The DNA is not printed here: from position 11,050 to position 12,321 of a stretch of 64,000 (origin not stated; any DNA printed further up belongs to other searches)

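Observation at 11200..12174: Internally duplicated Met-rich lipoprotein under an ArsR-family gene in the Cu/Ag island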

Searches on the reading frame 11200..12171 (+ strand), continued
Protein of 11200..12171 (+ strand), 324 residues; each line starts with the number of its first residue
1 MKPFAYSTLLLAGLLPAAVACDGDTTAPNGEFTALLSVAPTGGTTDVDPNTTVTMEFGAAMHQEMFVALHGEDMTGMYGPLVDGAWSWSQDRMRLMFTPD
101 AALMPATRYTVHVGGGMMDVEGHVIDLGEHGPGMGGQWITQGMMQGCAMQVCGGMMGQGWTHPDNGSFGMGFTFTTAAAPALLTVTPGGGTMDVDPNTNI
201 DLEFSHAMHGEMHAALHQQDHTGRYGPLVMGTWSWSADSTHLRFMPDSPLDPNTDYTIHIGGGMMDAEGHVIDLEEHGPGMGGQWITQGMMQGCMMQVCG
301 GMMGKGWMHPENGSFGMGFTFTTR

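Call 32: find_encoding_contigs(protein=P0002, flank=10000, max_places=2)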
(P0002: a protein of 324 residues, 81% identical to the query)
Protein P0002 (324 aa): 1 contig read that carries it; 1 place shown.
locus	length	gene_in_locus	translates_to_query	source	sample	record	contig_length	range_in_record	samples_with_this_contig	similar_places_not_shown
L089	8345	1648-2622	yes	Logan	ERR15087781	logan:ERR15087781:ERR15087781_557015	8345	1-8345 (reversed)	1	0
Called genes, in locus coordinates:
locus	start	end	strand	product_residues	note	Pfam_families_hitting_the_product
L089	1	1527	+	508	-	?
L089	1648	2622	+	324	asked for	PF13205:Big_5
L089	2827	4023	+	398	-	-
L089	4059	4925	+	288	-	PF00481:PP2C (faint), PF13672:PP2C_2, PF07228:SpoIIE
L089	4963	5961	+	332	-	PF08545:ACP_syn_III, PF08541:ACP_syn_III_C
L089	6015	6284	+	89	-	PF01037:AsnC_trans_reg, PF22482:AsnC_trans_reg_3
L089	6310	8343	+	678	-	?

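Call 33: find_encoding_contigs(protein=P0060, flank=8000, max_places=1)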
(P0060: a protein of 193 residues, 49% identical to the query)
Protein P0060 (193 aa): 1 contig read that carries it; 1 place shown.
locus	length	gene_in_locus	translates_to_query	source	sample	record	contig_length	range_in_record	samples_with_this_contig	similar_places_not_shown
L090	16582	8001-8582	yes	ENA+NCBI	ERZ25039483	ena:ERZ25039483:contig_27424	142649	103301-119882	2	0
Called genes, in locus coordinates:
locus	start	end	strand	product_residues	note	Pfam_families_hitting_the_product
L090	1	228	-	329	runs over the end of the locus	PF01255:Prenyltransf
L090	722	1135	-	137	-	PF02397:Bac_transf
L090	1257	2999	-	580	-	PF13185:GAF_2, PF01590:GAF, PF13727:CoA_binding_3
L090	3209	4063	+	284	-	PF13439:Glyco_transf_4 (weak)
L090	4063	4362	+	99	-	PF00534:Glycos_transf_1, PF13524:Glyco_trans_1_2 (weak), PF13692:Glyco_trans_1_4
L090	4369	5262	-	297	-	-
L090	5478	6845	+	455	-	-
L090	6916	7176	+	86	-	PF02706:Wzz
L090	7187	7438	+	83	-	-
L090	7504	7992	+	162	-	PF00873:ACR_tran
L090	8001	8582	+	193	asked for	PF13205:Big_5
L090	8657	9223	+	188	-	-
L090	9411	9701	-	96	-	-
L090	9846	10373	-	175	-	PF13302:Acetyltransf_3 (weak), PF00583:Acetyltransf_1, PF13673:Acetyltransf_10 (weak), PF13508:Acetyltransf_7, PF08445:FR47 (weak)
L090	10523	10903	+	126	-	PF04023:FeoA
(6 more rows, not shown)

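Call 34: find_encoding_contigs(protein=P0111, flank=8000, max_places=1)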
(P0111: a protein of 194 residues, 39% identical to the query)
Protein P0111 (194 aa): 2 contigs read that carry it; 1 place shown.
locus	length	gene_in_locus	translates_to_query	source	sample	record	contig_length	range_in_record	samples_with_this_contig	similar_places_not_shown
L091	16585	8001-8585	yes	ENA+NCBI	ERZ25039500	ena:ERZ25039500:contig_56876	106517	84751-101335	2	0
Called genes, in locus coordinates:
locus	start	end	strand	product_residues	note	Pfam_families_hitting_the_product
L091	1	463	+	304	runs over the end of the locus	PF00672:HAMP (faint), PF00512:HisKA, PF02518:HATPase_c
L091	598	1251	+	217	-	PF13801:Metal_resist (weak), PF07813:LTXXQ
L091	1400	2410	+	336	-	PF02321:OEP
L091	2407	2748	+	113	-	-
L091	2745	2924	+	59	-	-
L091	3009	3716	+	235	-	PF25919:BSH_CusB, PF25973:BSH_CzcB, PF25869:3HB_CusB (weak), PF25954:Beta-barrel_RND_2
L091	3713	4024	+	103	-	PF25975:CzcB_C, PF25989:YknX_C (weak)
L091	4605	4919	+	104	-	PF00873:ACR_tran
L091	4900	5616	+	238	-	PF00873:ACR_tran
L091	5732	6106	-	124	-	-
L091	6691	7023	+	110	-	PF00873:ACR_tran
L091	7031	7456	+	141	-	PF00873:ACR_tran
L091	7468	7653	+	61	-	PF00543:P-II (weak)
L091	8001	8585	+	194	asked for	PF13205:Big_5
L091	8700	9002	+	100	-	-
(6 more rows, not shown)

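Call 35: find_encoding_contigs(protein=P0025, flank=8000, max_places=1)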
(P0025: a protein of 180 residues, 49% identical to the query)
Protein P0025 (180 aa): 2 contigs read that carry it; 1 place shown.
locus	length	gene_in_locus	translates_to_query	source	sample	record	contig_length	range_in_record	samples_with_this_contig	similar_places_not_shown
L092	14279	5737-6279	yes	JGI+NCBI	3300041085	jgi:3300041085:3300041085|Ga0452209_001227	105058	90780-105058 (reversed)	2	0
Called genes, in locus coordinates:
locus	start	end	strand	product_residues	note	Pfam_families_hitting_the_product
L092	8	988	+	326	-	PF02321:OEP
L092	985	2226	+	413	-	PF25919:BSH_CusB, PF25973:BSH_CzcB, PF25869:3HB_CusB, PF25954:Beta-barrel_RND_2, PF25967:RND-MFP_C (weak), PF25975:CzcB_C, PF25989:YknX_C (weak)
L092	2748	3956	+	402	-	PF00873:ACR_tran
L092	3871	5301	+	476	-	PF00873:ACR_tran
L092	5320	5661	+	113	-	PF00543:P-II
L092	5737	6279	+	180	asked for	PF13205:Big_5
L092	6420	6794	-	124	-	PF13442:Cytochrome_CBB3, PF00034:Cytochrom_C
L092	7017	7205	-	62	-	-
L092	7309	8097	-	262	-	PF18029:Glyoxalase_6 (faint), PF00903:Glyoxalase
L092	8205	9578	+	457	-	PF12837:Fer4_6 (faint), PF12838:Fer4_7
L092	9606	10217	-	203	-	PF14334:DUF4390 (weak)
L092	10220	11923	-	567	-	-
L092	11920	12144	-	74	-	-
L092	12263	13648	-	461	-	PF00072:Response_reg, PF00158:Sigma54_activat, PF14532:Sigma54_activ_2, PF00004:AAA (weak), PF07724:AAA_2 (weak), PF07728:AAA_5, PF25601:AAA_lid_14, PF02954:HTH_8 (weak), +1 more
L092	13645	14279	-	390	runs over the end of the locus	PF13581:HATPase_c_2 (faint), PF00512:HisKA, PF02518:HATPase_c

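Call 61: search_protein_families(library=pfam, proteins=[L001:9472-9891:+, L001:9000-9452:+], max_evalue=0.01)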
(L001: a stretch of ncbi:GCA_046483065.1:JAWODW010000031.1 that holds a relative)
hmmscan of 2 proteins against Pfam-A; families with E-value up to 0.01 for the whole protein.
L001:9472-9891:+ (140 aa): 2 families
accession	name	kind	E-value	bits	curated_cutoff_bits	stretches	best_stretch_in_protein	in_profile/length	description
PF09626.15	DHC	-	0.0032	18.9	22.2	1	78-122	1-46/116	Dihaem cytochrome c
PF18509.6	MCR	-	0.0034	17.4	30.4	1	76-87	11-25/30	Magnetochrome domain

L001:9000-9452:+ (151 aa): 1 family
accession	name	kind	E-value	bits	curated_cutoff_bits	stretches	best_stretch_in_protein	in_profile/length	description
PF13798.11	PCYCGC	-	1.3e-14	54.8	25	1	72-150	52-141/153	Protein of unknown function with PCYCGC motif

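Call 62: predict_structure(alignment_id=A2)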
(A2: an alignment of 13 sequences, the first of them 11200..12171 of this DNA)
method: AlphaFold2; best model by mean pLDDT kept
length: 324 residues; sequences in the alignment: 13
mean_pLDDT: 83.8   pTM: 0.63
mean pLDDT of the five models: 83.8, 83.7, 80.5, 80.4, 79.2
residues with pLDDT >= 90: 176; 70-90: 96; 50-70: 23; < 50: 29
segments of 3 or more residues with pLDDT < 50: 1-29
pLDDT, mean of each block of 10 residues (from residue 1): 41 35 40 92 92 96 91 71 94 96 88 93 92 93 72 75 90 89 95 96 89 88 80 94 96 95 87 89 90 67 81 90 96
secondary structure, 60 per line:
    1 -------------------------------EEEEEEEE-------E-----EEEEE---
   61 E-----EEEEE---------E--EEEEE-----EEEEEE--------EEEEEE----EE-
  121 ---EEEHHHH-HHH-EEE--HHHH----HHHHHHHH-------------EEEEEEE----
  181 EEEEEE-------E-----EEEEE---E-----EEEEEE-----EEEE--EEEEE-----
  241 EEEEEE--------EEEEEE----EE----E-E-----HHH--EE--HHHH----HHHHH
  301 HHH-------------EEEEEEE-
elements in order: E32-39 E53-57 E67-71 E84-88 E94-99 E108-113 E124-126 H127-130 E136-138 H141-144 H149-156 E170-176 E181-186 E200-204 E214-219 E225-228 E231-235 E241-246 E255-260 H288-291 H296-303 E317-323
